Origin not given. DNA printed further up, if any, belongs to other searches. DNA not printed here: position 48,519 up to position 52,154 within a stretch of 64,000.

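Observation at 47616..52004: Very large GTPase with G-domain interrupted by a ~440-aa charged low-complexity insert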

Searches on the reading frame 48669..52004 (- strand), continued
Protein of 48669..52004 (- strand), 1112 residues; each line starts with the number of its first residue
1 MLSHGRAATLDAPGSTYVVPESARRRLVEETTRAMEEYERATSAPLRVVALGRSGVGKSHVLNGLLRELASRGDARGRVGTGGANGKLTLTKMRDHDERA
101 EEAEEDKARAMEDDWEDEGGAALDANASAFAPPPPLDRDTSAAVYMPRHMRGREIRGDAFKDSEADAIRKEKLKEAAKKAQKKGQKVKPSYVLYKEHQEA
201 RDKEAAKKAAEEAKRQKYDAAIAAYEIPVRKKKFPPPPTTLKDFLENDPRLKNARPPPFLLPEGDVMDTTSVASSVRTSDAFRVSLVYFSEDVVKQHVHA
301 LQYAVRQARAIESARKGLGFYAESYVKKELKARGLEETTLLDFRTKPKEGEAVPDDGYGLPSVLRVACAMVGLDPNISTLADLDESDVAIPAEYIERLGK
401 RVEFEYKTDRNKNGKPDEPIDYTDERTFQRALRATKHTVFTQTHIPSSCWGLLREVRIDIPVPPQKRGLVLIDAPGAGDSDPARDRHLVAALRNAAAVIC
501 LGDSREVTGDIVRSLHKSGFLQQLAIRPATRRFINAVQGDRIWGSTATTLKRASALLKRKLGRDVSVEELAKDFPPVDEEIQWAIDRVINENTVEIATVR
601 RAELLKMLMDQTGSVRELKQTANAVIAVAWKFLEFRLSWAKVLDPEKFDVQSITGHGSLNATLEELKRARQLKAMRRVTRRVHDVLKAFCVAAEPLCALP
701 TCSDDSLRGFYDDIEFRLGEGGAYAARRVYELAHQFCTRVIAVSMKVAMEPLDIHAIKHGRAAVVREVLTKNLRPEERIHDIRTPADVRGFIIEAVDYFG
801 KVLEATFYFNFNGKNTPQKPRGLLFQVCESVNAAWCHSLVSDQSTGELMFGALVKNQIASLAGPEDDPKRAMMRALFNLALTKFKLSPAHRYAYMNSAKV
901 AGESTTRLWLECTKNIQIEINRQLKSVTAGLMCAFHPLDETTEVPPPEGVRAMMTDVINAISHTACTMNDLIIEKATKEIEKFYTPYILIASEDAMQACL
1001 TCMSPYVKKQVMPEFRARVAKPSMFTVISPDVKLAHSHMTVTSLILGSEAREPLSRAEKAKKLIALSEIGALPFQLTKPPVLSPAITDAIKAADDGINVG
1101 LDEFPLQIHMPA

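Call 69: search_protein_families(library=ncbifam, proteins=[P0021, P0026, P0027, P0042, P0043], max_evalue=0.01)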
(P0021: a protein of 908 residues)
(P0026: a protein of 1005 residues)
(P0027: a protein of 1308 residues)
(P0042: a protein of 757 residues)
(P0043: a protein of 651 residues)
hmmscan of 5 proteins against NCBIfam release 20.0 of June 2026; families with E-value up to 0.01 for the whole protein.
P0021 (908 aa): 2 families
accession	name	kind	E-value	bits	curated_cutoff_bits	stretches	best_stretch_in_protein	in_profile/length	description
TIGR02323.1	CP_lyasePhnK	equivalog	0.0014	18.1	302.85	0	113-155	26-68/239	phosphonate C-P lyase system protein PhnK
NF000908.1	PRK00089.1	equivalog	0.0083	15.4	237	0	114-140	3-29/291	GTPase Era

P0026 (1005 aa): 2 families
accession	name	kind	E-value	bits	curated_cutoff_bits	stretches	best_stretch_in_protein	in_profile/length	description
TIGR03594.1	GTPase_EngA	equivalog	0.00049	19.2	306.7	0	75-97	175-197/432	ribosome biogenesis GTPase Der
TIGR02857.1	CydD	equivalog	0.0096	14.9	435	0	7-99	286-372/529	thiol reductant ABC exporter subunit CydD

P0027 (1308 aa): 0 families

P0042 (757 aa): 10 families
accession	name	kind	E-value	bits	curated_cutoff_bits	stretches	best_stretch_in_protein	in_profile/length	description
TIGR03594.1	GTPase_EngA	equivalog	8.4e-05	21.8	306.7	1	28-77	150-199/432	ribosome biogenesis GTPase Der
TIGR00231.1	small_GTP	domain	0.00021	21.1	42.5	1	55-102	5-54/164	GTP-binding protein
TIGR02857.1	CydD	equivalog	0.00059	18.9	435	1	55-76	350-371/529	thiol reductant ABC exporter subunit CydD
NF008379.0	PRK11174.1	equivalog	0.0025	16.6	684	1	55-76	378-399/588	heme ABC transporter permease/ATP-binding protein CydD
NF000908.1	PRK00089.1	equivalog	0.0029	16.9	237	0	55-76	5-26/291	GTPase Era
TIGR01277.1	thiQ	equivalog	0.0034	17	245.05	0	55-76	26-47/213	thiamine ABC transporter ATP-binding protein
TIGR03598.1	GTPase_YsxC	equivalog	0.0036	17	124.45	0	50-75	15-40/186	ribosome biogenesis GTP-binding protein YihA/YsxC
NF052648.1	DynmDynABac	equivalog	0.0065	14.3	1600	0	53-81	41-69/1187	dynamin GTPase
TIGR03608.1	L_ocin_972_ABC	subfamily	0.0067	15.9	254.85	0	55-77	26-48/206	putative bacteriocin export ABC transporter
TIGR00450.1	mnmE_trmE_thdF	equivalog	0.0069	15.5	252.6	0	53-75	209-231/446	tRNA uridine-5-carboxymethylaminomethyl(34) synthesis GTPase MnmE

P0043 (651 aa): 4 families
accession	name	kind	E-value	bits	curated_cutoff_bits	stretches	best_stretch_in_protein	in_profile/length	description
NF000908.1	PRK00089.1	equivalog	3.3e-05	23.3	237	0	264-284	6-26/291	GTPase Era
TIGR00231.1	small_GTP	domain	8e-05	22.5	42.5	0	262-282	4-24/164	GTP-binding protein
TIGR03598.1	GTPase_YsxC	equivalog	0.00027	20.7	124.45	0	260-282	17-39/186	ribosome biogenesis GTP-binding protein YihA/YsxC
TIGR03594.1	GTPase_EngA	equivalog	0.0013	17.8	306.7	1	254-283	167-197/432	ribosome biogenesis GTPase Der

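Call 70: search_protein_families(library=padloc, proteins=[P0021, P0026, P0027, P0042, P0043], max_evalue=0.01)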
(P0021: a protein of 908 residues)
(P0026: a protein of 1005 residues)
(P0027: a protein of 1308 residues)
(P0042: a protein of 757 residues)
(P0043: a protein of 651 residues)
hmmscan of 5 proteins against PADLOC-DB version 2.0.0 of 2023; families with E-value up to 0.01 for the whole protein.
P0021 (908 aa): 2 families
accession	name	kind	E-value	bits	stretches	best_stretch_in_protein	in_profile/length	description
PDLC00283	PtuA1|PtuA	-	0.00096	16.4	1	107-156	19-68/448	AAA ATPase domain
PDLC04135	mad3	-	0.0012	16.5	0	117-208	25-107/374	mads_3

P0026 (1005 aa): 3 families
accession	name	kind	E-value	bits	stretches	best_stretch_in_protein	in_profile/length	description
PDLC03841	LeoBC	-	2.3e-05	21.7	0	50-497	47-161/601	-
PDLC00283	PtuA1|PtuA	-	0.0058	13.8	0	65-110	16-61/448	AAA ATPase domain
PDLC00266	PtuA1|PtuA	-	0.0079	13.5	0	67-100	17-50/483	AAA ATPase domain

P0027 (1308 aa): 0 families

P0042 (757 aa): 3 families
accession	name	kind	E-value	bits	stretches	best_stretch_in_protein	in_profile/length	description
PDLC03841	LeoBC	-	1.6e-07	28.9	1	35-97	60-122/601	-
PDLC03839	LeoA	-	0.0015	15.7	1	43-96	46-102/559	-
PDLC04135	mad3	-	0.0031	15.1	0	55-75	24-44/374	mads_3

P0043 (651 aa): 1 family
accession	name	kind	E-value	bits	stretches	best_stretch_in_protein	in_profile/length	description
PDLC03839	LeoA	-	1.1e-05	22.7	1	441-519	103-180/559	-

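Call 77: find_encoding_contigs(protein=P0026, flank=8000, max_places=2)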
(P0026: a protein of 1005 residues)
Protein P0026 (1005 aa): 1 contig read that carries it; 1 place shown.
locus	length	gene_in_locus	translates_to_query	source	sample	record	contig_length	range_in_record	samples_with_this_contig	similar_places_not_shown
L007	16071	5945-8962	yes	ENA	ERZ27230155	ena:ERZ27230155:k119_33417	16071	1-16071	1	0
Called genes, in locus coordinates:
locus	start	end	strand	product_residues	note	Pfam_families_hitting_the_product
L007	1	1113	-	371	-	?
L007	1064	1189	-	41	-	-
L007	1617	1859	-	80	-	-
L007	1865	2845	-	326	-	-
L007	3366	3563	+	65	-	-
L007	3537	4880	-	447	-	PF00814:TsaD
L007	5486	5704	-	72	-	-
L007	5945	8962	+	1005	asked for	PF00350:Dynamin_N (faint)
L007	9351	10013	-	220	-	-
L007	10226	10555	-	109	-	-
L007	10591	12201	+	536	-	-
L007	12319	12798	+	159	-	-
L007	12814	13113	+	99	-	-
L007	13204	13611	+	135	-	PF01096:Zn_ribbon_TFIIS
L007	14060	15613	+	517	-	PF03055:RPE65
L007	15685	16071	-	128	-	?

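Call 78: list_cluster_members(proteins=[L007:3537-4880:-, L007:14060-15613:+, L005:7445-8545:+, L006:6240-7346:+, L003:10529-11683:+, L002:10532-11626:+])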
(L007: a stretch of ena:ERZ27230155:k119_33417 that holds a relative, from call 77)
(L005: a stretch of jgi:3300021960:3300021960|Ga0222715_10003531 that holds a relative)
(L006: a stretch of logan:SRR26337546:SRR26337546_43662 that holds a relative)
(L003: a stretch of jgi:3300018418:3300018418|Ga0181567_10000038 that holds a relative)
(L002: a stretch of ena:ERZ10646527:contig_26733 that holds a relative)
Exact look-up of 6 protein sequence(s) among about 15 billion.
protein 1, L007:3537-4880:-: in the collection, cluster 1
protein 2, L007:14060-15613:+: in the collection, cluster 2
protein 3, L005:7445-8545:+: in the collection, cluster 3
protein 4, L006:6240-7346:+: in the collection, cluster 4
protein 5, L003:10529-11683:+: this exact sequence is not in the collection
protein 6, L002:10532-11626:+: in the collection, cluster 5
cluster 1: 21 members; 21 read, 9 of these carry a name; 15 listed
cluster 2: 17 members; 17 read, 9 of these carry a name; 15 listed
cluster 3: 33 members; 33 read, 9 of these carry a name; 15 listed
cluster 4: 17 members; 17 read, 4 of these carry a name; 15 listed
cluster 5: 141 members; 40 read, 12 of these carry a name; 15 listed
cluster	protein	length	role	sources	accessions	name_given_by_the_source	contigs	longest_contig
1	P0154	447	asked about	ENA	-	-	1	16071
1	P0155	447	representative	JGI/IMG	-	-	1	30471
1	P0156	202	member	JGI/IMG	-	N6-L-threonylcarbamoyladenine synthase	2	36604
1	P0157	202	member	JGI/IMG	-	N6-L-threonylcarbamoyladenine synthase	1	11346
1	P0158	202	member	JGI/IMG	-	N6-L-threonylcarbamoyladenine synthase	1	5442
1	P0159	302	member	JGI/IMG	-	N6-L-threonylcarbamoyladenine synthase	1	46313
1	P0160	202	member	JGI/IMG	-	N6-L-threonylcarbamoyladenine synthase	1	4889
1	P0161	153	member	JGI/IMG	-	N6-L-threonylcarbamoyladenine synthase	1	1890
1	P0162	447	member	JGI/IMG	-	N6-L-threonylcarbamoyladenine synthase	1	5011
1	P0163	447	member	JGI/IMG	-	tRNA threonylcarbamoyl adenosine modification protein TsaD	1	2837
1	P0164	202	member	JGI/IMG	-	N6-L-threonylcarbamoyladenine synthase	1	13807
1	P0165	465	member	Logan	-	-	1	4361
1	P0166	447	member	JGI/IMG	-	-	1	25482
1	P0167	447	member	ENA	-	-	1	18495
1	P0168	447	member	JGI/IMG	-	-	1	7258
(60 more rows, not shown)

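Call 80: find_related_loci(query=A2, collection=viral_contigs, flank=5000)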
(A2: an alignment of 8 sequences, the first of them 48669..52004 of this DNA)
Query A2 (1112 aa) in viral_contigs; peptide patterns used: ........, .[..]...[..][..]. (x = any residue, [..] = any of these).
123 stretches matched a pattern, but none encodes a relative of the query by tblastn (E <= 1e-3).
